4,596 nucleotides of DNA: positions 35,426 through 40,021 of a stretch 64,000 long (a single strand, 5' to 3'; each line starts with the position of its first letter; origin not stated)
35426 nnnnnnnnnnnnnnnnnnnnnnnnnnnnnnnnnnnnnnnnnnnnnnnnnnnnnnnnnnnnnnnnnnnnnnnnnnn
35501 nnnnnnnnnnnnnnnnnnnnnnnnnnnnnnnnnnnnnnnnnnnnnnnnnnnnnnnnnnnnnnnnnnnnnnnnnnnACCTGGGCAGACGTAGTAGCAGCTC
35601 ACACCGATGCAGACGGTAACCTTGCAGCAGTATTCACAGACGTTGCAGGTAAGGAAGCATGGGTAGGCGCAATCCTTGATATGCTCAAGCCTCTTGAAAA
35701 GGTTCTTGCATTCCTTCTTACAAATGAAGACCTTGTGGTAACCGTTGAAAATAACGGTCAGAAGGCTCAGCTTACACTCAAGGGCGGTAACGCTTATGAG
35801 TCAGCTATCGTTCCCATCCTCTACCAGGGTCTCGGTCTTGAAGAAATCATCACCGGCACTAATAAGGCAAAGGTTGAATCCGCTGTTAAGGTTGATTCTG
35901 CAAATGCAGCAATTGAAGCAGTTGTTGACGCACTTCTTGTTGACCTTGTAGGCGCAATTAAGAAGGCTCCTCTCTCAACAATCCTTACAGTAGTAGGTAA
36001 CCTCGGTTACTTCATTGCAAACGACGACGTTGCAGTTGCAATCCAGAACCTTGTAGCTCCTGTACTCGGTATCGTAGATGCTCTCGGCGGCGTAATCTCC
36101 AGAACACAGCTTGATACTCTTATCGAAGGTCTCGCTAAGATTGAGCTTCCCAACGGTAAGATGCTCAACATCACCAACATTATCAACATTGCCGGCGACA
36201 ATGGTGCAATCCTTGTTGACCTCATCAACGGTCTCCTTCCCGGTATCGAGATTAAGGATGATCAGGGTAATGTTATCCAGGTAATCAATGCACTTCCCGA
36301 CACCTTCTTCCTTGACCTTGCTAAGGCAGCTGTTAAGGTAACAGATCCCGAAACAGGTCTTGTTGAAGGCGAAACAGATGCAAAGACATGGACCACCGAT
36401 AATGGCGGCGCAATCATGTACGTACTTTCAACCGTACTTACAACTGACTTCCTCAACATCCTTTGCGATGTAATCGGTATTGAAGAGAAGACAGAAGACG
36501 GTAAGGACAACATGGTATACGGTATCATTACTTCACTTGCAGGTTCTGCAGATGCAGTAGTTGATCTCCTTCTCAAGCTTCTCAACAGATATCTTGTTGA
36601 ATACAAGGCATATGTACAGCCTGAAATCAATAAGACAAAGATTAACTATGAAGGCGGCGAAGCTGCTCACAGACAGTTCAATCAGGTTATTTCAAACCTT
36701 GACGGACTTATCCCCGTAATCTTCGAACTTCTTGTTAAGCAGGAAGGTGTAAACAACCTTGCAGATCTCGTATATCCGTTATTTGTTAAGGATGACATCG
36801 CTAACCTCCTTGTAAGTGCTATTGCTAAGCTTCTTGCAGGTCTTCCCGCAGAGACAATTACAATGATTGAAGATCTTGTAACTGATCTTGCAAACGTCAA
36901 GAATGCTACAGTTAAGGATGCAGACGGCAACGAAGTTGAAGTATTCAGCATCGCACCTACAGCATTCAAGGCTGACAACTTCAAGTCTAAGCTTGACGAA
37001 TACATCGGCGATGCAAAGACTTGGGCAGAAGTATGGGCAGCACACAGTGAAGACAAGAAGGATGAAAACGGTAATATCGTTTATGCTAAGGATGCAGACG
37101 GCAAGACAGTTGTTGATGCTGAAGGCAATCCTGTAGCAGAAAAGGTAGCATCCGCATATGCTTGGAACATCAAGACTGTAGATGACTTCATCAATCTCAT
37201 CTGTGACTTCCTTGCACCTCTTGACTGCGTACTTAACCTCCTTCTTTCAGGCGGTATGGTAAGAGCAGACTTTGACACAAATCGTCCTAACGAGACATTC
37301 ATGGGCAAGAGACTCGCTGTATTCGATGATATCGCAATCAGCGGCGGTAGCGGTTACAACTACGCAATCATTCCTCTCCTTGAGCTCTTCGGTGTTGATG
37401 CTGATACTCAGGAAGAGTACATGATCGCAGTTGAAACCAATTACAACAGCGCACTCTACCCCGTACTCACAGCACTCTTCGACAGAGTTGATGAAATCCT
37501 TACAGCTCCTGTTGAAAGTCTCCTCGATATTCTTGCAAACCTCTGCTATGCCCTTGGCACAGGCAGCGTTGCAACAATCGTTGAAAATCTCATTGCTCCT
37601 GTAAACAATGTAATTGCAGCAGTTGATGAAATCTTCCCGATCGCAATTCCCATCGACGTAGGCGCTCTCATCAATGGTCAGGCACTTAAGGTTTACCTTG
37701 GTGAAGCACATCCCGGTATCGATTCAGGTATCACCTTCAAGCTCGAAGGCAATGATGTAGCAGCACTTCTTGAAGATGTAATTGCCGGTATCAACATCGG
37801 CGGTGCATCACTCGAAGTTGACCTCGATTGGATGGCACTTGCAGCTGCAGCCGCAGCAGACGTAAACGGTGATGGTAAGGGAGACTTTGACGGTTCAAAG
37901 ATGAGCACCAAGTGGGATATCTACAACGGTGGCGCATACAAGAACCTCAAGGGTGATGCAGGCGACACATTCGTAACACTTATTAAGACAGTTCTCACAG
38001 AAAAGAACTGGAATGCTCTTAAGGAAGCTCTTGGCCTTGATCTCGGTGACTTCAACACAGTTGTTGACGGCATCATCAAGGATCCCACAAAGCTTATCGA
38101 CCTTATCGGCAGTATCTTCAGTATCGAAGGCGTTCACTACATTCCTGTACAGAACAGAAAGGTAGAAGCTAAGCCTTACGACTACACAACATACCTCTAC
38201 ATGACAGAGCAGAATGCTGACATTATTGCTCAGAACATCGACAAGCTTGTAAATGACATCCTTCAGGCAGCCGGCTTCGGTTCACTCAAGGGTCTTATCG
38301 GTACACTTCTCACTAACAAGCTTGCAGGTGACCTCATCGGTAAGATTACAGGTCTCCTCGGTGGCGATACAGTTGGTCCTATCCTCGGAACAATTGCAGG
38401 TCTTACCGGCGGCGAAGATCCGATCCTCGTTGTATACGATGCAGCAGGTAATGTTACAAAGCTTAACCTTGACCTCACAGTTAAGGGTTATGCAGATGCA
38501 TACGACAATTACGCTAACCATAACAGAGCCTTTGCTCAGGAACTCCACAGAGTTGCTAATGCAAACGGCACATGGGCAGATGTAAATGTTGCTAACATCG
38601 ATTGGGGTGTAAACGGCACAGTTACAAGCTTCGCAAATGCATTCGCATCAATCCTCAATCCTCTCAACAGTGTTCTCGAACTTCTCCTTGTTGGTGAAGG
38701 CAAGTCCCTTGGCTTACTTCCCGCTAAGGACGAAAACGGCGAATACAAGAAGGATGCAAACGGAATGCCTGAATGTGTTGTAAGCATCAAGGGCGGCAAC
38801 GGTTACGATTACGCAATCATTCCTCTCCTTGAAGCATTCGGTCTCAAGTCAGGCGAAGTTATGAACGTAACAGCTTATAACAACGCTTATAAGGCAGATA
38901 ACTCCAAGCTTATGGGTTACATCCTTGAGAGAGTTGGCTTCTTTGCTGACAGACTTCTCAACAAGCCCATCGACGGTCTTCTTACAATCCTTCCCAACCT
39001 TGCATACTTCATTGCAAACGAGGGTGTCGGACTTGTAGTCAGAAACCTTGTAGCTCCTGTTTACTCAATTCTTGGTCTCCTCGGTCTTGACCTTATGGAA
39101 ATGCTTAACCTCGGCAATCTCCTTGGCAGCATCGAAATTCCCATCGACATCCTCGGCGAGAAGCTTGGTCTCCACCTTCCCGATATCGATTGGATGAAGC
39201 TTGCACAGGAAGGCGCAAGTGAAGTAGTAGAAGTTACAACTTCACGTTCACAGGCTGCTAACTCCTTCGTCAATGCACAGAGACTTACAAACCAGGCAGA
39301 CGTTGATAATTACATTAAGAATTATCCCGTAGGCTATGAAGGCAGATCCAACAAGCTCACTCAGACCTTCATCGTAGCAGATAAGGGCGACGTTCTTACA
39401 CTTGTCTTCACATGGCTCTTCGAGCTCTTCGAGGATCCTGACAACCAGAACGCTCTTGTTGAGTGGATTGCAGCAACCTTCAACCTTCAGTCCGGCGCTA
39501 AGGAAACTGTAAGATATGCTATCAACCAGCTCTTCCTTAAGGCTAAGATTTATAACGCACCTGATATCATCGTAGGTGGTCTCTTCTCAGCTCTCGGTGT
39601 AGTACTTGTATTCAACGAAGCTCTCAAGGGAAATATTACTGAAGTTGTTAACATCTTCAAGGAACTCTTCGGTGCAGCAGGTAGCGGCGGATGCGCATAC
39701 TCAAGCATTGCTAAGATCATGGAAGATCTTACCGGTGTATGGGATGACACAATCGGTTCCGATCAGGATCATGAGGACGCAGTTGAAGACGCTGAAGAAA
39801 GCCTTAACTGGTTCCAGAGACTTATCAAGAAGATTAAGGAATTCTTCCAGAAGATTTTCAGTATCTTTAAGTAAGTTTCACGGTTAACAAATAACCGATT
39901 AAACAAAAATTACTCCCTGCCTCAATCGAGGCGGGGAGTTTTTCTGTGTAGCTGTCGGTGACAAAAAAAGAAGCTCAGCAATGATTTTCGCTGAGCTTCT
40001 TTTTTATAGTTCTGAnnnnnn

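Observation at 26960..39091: The distal third has an alternating A/B super-repeat of ~3.0-3.5 kb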

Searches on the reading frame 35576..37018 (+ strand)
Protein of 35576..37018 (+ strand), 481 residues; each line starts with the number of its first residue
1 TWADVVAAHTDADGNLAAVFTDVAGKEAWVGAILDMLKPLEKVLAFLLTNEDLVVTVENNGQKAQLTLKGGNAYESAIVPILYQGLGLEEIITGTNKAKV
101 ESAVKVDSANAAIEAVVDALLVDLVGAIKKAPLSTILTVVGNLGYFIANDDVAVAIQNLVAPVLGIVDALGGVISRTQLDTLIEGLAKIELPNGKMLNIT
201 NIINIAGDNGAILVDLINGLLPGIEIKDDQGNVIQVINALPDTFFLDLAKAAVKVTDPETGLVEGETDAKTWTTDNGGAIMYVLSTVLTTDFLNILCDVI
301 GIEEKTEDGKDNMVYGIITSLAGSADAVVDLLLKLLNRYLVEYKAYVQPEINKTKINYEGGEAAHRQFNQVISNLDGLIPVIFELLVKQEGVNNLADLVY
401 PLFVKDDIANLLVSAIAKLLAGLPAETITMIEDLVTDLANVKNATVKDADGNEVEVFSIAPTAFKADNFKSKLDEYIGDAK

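Call 66: predict_structure(alignment_id=A4)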
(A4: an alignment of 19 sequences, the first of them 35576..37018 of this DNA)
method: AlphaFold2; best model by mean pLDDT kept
length: 481 residues; sequences in the alignment: 19
mean_pLDDT: 70.9   pTM: 0.56
mean pLDDT of the five models: 70.9, 67.5, 64.9, 63.9, 61.1
residues with pLDDT >= 90: 13; 70-90: 293; 50-70: 110; < 50: 65
segments of 3 or more residues with pLDDT < 50: 259-267, 335-359, 394-397, 403-407, 466-481
pLDDT, mean of each block of 10 residues (from residue 1): 76 74 72 79 85 77 74 88 90 84 83 88 86 87 88 84 74 72 77 73 78 79 72 77 88 67 48 85 82 80 82 81 74 49 33 40 55 56 51 49 49 54 64 62 73 75 53 41 34
secondary structure, 60 per line:
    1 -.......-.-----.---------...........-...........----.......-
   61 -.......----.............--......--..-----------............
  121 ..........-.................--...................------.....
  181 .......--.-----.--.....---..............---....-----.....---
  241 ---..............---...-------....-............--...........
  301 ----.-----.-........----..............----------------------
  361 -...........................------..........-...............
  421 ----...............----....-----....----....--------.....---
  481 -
elements in order: H2-8 H26-36 H38-48 E53-59 E62-68 H73-85 H88-93 H109-130 H132-148 H151-169 H176-187 H199-203 H207-220 E224-227 E233-237 H244-252 E253-257 E261-263 E271-274 H276-287 H290-300 H313-320 H325-338 H362-388 H395-404 H406-420 H425-439 E444-447 E453-456 H461-464 H473-477

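Call 71: fold_search(model_id=the predicted structure, library=pdb)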
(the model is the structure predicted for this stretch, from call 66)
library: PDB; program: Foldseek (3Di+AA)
matches with E <= 10: 171; with E <= 0.001: 0
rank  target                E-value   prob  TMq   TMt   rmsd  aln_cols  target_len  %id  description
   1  9g83_L                3.0e-01  0.08  0.10  0.08  20.0       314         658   10  Respiratory supercomplex CI1-CIII2-CIV2-(cbb3)1 from alphaproteobacterium (released 2026-02-04)
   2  7r5k_B0               3.8e-01  0.07  0.11  0.05  25.1       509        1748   10  Human nuclear pore complex (constricted) (released 2022-06-22)
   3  5xah_C                4.8e-01  0.07  0.08  0.10  20.6       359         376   13  Crystal structure of human Importin4 (released 2018-02-14)
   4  8ptj_B                5.8e-01  0.05  0.07  0.07  23.9       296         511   11  Tilapia Lake Virus polymerase in vRNA pre-initiation state mode B (close core | partial replicase conformation) (released 2023-12-27)
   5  3gjx_A                8.5e-01  0.08  0.12  0.08  21.4       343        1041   12  Crystal Structure of the Nuclear Export Complex CRM1-Snurportin1-RanGTP (released 2009-05-26)
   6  7kw7_C                1.2e+00  0.09  0.14  0.14  24.6       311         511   11  Atomic cryoEM structure of Hsp90-Hsp70-Hop-GR (released 2021-12-08)
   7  9msh_J                1.3e+00  0.07  0.07  0.03  23.3       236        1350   14  de novo SigN RNA polymerase open complex (RPo) (released 2025-08-13)
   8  8psn_B                1.3e+00  0.03  0.07  0.06  24.0       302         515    9  Tilapia Lake Virus polymerase in vRNA initiation state (transcriptase conformation) (released 2023-12-27)
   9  3gl1_B                1.4e+00  0.08  0.13  0.15  17.0       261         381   14  Crystal structure of ATPase domain of Ssb1 chaperone, a member of the HSP70 family, from Saccharomyces cerevisiae (released 2009-03-24)
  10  8pt2_B                1.4e+00  0.03  0.07  0.07  25.3       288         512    9  Tilapia Lake Virus polymerase in vRNA pre-initiation state mode B (transcriptase conformation) (released 2023-12-27)
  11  8psx_B                1.5e+00  0.03  0.07  0.07  24.2       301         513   10  Tilapia Lake Virus polymerase in vRNA elongation state (transcriptase conformation) (released 2023-12-27)
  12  4zyp_A                1.6e+00  0.12  0.08  0.08  15.1       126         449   16  Crystal Structure of Motavizumab and Quaternary-Specific RSV-Neutralizing Human Antibody AM14 in Complex with Prefusio (released 2015-07-29)
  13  2zm6_G                1.6e+00  0.08  0.08  0.17  17.1       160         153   14  Crystal structure of the Thermus thermophilus 30S ribosomal subunit (released 2009-04-14)
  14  7vf5_A                1.6e+00  0.03  0.10  0.06  23.1       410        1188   10  Human m6A-METTL associated complex (WTAP, VIRMA, and HAKAI) (released 2022-09-14)
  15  7woo_C                1.6e+00  0.03  0.11  0.06  23.4       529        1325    9  Cryo-EM structure of the inner ring protomer of the Saccharomyces cerevisiae nuclear pore complex (released 2022-04-13)
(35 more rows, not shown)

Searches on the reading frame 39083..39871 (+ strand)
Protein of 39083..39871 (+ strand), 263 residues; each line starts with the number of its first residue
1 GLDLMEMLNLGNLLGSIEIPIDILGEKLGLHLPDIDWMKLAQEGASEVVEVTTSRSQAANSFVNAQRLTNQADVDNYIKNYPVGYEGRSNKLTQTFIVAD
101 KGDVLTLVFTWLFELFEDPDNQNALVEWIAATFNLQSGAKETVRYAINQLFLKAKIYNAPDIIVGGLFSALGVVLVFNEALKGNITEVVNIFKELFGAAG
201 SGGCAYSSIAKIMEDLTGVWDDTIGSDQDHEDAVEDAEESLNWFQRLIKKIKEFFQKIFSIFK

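Call 65: find_homologous_proteins(query=window:39083-39871:+, max_evalue=0.001)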
Query window:39083-39871:+ (263 aa): 19 proteins with E <= 0.001 among 788 candidates.
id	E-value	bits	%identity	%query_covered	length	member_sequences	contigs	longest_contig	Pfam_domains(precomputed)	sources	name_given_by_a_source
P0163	2.7e-126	438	87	87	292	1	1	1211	-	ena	-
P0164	1.8e-125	436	73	100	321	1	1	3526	-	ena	-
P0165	3.3e-112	392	77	86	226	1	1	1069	-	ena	-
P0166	4.6e-84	300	90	59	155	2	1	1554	-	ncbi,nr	ncbi:MAG: hypothetical protein IJZ20_02685, partial [Clostridia bacterium]|nr:hypothetical protein [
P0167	2.0e-79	285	54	100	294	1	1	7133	-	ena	-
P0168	8.9e-77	276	53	100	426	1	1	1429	-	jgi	jgi:hypothetical protein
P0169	3.4e-74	268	51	97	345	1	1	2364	-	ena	-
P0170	2.5e-71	258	49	100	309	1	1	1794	-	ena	-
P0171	7.3e-70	253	47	100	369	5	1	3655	-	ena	-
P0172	1.2e-64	236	47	100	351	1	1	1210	-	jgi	jgi:hypothetical protein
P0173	4.3e-64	234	47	100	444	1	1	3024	-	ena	-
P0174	6.5e-63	231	47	100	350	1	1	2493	-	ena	-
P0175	5.2e-61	224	52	76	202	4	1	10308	-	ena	-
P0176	4.1e-60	221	57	69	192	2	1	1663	-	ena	-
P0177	2.6e-59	219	54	71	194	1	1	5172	-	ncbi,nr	ncbi:MAG: hypothetical protein J6V06_02850, partial [Clostridia bacterium]|nr:hypothetical protein [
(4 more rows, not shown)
